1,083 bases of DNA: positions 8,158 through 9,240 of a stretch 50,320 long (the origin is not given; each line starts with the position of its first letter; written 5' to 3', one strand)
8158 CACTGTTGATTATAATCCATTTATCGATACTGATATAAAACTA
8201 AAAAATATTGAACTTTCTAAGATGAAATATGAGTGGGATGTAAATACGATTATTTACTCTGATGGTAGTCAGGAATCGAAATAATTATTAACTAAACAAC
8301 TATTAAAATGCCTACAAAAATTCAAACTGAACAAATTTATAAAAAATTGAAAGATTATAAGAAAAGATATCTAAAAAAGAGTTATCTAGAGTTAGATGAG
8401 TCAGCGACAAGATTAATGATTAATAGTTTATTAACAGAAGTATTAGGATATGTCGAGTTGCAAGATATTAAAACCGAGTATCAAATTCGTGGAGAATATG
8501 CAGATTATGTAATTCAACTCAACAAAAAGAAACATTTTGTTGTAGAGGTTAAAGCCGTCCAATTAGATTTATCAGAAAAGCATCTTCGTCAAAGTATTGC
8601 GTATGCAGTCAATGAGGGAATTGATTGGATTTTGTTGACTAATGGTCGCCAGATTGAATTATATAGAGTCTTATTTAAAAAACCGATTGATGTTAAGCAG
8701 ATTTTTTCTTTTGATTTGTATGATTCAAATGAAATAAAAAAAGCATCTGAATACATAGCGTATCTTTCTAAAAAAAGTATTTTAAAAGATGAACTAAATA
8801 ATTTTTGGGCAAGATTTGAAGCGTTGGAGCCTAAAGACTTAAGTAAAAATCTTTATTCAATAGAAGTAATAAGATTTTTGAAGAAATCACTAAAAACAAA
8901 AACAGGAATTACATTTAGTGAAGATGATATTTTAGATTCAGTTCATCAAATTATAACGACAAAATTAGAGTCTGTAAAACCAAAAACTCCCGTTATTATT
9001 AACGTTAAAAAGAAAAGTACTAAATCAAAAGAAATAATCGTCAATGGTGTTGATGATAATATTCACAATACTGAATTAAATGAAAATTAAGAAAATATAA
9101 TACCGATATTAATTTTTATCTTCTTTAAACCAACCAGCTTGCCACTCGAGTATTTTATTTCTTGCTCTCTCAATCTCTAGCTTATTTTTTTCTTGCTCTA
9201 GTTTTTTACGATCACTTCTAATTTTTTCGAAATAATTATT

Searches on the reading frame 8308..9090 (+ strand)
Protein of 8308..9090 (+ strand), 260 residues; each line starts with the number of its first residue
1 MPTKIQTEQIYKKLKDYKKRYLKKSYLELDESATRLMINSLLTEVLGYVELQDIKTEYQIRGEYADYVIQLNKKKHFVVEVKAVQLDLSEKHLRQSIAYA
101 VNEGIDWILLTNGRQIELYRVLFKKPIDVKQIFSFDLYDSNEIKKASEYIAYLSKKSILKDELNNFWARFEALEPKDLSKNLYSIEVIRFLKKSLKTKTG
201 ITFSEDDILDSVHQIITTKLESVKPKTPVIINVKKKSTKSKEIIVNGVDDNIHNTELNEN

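Call 12: search_protein_families(library=pfam, proteins=[window:8308-9090:+], max_evalue=0.01)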
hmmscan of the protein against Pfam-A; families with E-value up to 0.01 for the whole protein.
window:8308-9090:+ (260 aa): 3 families
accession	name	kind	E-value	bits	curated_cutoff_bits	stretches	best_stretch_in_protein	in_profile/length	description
PF13588.12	HSDR_N_2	-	3.2e-07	30.9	25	1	31-121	2-96/110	Type I restriction enzyme R protein N terminus (HSDR_N)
PF20464.3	MmeI_N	-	0.0018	19.1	27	1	33-158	21-132/181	MmeI, N-terminal domain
PF04313.20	HSDR_N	-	0.0062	16.8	25.1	1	61-120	124-191/198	Type I restriction enzyme R protein N terminus (HSDR_N)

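Call 73: search_protein_families(library=ncbifam, proteins=[window:8308-9087:+], max_evalue=0.001)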
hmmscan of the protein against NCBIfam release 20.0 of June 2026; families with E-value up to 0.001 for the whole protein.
window:8308-9087:+ (260 aa): 0 families

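Call 88: search_protein_families(library=padloc, proteins=[window:8308-9087:+], max_evalue=0.001)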
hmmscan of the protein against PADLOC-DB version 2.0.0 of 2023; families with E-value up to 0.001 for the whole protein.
window:8308-9087:+ (260 aa): 0 families
